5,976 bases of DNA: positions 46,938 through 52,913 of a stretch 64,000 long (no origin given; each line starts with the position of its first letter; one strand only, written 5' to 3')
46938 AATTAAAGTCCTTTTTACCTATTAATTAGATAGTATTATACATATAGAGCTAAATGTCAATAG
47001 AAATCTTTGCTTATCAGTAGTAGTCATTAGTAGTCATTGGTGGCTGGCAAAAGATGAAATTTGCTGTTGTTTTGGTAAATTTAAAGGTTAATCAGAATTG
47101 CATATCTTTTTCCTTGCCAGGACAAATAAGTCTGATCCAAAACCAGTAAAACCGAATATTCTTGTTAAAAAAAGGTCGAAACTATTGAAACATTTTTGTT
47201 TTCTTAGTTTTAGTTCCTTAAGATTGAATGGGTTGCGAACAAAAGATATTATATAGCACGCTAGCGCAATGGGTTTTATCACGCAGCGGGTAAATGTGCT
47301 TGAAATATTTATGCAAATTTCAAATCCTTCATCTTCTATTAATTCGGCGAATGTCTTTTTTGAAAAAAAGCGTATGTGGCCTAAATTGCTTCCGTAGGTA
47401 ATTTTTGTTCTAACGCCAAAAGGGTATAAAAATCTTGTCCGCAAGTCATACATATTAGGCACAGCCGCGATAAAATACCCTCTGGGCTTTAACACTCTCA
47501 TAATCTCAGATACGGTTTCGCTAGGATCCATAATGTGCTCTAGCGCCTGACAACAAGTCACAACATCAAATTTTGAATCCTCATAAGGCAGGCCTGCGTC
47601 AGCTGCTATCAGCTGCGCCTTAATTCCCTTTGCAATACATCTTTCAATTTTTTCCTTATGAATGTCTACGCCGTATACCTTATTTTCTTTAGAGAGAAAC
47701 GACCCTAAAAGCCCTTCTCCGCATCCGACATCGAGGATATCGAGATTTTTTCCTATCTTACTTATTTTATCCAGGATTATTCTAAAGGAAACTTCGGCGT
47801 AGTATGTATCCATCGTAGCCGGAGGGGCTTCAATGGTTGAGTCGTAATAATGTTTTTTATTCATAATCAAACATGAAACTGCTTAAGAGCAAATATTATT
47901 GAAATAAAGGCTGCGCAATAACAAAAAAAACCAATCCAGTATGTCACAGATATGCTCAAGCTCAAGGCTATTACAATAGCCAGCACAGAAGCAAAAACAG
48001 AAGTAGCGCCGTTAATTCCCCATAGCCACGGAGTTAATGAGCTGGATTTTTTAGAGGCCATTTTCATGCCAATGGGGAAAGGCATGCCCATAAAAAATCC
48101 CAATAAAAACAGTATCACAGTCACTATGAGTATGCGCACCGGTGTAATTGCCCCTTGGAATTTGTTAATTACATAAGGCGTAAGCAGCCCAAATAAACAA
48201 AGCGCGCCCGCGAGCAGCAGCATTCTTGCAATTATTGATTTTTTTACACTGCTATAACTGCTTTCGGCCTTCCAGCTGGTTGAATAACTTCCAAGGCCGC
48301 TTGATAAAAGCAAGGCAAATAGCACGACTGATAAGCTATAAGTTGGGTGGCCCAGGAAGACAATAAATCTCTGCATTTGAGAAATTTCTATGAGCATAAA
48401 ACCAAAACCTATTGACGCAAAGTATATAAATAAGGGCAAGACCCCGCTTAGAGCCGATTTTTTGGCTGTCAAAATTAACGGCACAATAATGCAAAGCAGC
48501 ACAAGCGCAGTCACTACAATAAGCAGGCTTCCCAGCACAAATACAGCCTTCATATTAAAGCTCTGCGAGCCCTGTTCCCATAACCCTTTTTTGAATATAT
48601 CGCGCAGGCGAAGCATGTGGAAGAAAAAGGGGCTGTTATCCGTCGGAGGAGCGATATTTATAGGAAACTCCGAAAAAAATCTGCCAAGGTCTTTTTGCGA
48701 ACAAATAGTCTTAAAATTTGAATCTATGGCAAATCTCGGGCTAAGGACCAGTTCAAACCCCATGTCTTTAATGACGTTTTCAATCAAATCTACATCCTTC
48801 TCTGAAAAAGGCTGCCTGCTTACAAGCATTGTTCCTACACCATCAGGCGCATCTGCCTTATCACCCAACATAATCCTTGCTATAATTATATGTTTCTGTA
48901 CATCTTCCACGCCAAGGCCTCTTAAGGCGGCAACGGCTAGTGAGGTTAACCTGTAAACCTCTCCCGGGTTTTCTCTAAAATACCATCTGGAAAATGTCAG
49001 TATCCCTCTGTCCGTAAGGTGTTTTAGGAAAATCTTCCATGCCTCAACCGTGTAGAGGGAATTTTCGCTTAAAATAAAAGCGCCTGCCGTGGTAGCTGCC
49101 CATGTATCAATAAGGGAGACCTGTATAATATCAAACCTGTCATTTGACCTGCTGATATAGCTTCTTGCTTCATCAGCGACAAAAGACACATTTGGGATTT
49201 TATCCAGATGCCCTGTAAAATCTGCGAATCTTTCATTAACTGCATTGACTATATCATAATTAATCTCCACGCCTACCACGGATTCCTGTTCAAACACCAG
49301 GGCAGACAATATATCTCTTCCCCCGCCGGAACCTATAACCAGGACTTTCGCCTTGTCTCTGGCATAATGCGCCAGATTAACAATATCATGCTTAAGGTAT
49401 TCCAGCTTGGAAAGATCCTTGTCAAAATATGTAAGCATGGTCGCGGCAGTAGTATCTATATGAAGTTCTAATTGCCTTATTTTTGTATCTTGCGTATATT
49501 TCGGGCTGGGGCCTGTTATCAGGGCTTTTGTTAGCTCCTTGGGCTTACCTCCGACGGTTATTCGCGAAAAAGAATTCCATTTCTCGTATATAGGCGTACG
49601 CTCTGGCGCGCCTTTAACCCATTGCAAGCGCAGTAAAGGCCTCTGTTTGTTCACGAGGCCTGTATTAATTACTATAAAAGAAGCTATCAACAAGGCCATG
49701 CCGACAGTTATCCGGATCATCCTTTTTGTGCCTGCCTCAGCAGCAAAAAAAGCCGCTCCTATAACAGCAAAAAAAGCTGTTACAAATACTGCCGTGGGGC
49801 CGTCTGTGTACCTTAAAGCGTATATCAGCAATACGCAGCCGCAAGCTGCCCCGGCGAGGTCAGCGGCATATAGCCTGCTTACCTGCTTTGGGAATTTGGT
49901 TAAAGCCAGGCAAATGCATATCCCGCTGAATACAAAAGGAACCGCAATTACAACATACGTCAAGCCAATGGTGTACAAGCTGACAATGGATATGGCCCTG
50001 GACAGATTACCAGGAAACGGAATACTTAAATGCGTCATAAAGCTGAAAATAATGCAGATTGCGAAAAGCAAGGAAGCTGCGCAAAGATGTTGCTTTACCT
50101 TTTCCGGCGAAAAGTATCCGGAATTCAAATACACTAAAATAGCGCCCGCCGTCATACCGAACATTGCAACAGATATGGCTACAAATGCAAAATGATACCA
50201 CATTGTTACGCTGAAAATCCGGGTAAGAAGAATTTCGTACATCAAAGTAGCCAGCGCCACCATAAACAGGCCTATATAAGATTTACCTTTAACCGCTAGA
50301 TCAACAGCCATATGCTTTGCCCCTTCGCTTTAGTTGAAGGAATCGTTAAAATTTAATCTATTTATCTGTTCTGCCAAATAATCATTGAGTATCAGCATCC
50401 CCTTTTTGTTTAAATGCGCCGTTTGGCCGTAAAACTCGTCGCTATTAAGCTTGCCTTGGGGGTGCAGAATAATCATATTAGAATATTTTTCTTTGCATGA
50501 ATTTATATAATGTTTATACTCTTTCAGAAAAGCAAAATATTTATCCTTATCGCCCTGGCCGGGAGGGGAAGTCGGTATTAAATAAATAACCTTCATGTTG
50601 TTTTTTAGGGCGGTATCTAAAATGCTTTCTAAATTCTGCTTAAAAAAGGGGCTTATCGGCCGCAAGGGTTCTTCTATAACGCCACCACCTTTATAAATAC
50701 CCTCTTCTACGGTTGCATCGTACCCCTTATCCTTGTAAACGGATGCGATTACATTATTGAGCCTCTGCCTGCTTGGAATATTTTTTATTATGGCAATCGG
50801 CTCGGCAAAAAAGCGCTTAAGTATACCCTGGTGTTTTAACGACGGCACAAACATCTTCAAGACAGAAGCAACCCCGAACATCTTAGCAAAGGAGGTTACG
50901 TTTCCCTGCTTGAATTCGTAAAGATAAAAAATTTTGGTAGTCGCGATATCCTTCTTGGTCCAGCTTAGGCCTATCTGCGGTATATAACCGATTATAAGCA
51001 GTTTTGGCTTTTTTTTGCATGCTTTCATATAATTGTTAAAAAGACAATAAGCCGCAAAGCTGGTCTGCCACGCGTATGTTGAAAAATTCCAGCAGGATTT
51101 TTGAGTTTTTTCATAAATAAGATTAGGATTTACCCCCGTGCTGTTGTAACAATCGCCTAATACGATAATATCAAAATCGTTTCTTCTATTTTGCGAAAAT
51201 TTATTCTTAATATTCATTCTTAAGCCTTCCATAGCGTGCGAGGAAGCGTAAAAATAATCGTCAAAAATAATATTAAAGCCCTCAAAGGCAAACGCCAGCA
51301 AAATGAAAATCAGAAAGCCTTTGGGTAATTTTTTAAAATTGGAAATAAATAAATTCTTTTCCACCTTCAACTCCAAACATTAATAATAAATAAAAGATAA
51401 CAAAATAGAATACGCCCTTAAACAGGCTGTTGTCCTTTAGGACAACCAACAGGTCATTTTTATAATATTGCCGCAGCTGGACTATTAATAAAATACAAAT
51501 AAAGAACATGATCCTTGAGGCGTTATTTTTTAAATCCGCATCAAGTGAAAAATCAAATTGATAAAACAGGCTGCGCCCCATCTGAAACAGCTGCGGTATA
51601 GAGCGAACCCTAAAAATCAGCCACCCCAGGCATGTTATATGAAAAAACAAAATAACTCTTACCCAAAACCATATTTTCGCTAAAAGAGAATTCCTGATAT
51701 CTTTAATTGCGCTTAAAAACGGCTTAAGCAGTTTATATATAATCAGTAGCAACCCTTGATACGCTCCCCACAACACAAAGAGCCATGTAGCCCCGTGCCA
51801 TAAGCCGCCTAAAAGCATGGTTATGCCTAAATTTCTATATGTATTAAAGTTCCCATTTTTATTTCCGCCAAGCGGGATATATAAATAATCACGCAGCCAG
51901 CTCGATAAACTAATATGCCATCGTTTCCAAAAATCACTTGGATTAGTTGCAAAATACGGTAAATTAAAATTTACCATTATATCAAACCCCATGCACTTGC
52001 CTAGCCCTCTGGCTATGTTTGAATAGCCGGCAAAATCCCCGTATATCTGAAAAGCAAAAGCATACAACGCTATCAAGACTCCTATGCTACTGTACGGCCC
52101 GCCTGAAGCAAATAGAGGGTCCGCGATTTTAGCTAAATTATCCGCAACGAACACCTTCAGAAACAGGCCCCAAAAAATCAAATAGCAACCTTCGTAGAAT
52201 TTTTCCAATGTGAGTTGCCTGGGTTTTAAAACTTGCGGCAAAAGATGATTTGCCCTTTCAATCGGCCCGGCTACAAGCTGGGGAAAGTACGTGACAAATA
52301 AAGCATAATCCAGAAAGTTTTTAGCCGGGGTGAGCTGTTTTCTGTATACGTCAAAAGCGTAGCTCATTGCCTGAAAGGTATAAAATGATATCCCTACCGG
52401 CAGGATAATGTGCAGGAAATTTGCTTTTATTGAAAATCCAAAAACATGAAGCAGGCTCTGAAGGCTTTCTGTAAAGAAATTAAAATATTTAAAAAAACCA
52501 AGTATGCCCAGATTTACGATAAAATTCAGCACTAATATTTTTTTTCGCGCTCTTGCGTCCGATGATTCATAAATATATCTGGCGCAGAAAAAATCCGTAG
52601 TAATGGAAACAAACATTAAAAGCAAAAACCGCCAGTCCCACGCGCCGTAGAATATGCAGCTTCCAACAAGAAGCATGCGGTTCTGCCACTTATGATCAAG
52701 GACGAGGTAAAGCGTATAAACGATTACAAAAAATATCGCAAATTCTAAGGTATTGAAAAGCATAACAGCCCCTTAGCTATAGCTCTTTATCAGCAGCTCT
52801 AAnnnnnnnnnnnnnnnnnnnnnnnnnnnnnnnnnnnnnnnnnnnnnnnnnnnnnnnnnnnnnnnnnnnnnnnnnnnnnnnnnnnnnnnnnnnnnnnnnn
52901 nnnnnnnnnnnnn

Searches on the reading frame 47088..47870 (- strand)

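Call 11: search_protein_families(library=pfam, proteins=[window:47088-47870:-], max_evalue=0.0001)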
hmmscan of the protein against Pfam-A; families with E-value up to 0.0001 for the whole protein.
window:47088-47870:- (260 aa): 11 families
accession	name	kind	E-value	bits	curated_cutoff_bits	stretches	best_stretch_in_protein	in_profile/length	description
PF08241.18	Methyltransf_11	-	7.6e-22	78.2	21.2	1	46-134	1-94/95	Methyltransferase domain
PF13489.12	Methyltransf_23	-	6.1e-20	72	27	1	34-185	14-161/164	Methyltransferase domain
PF13847.12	Methyltransf_31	-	4.8e-19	68.9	27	1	40-143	2-118/145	Methyltransferase domain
PF13649.12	Methyltransf_25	-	2e-17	64.1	27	1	45-131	1-97/97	Methyltransferase domain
PF07021.18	MetW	-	5.1e-16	59.3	21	1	43-148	15-120/193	Methionine biosynthesis protein MetW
PF08242.18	Methyltransf_12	-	2.9e-14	54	30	1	46-133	1-98/98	Methyltransferase domain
PF03141.22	Methyltransf_29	-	6.4e-10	38.6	23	1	34-142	110-224/506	Putative S-adenosyl-L-methionine-dependent methyltransferase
PF05148.21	Methyltransf_8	-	1.6e-08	35.1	27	1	29-136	60-158/219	Hypothetical methyltransferase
PF01209.24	Ubie_methyltran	-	8.2e-08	32.3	20.1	1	36-134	42-150/233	ubiE/COQ5 methyltransferase family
PF07757.19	AdoMet_MTase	-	8.1e-07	29.7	27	0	28-86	47-107/115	Predicted AdoMet-dependent methyltransferase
PF05219.18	DREV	-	1.2e-05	25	26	1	41-136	94-187/265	DREV methyltransferase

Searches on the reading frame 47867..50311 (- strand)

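Call 11: search_protein_families(library=pfam, proteins=[window:47867-50311:-], max_evalue=0.0001)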
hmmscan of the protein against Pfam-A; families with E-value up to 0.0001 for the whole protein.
window:47867-50311:- (814 aa): 0 families

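Call 12: search_protein_families(library=pfam, proteins=[window:47867-50311:-], max_evalue=0.01)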
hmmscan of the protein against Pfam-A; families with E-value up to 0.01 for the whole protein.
window:47867-50311:- (814 aa): 2 families
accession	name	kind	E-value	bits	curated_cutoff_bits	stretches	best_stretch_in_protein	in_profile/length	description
PF01564.23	Spermine_synth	-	0.0009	19.3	22.9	1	309-404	7-103/186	Spermine/spermidine synthase domain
PF13649.12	Methyltransf_25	-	0.0082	17.2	27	0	323-398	1-70/97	Methyltransferase domain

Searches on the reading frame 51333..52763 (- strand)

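Call 11: search_protein_families(library=pfam, proteins=[window:51333-52763:-], max_evalue=0.0001)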
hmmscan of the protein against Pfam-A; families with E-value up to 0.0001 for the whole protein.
window:51333-52763:- (476 aa): 1 family
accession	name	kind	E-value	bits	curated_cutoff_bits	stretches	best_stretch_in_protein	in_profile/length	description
PF03062.24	MBOAT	-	2.4e-27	96.6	27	1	149-379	80-333/337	MBOAT, membrane-bound O-acyltransferase family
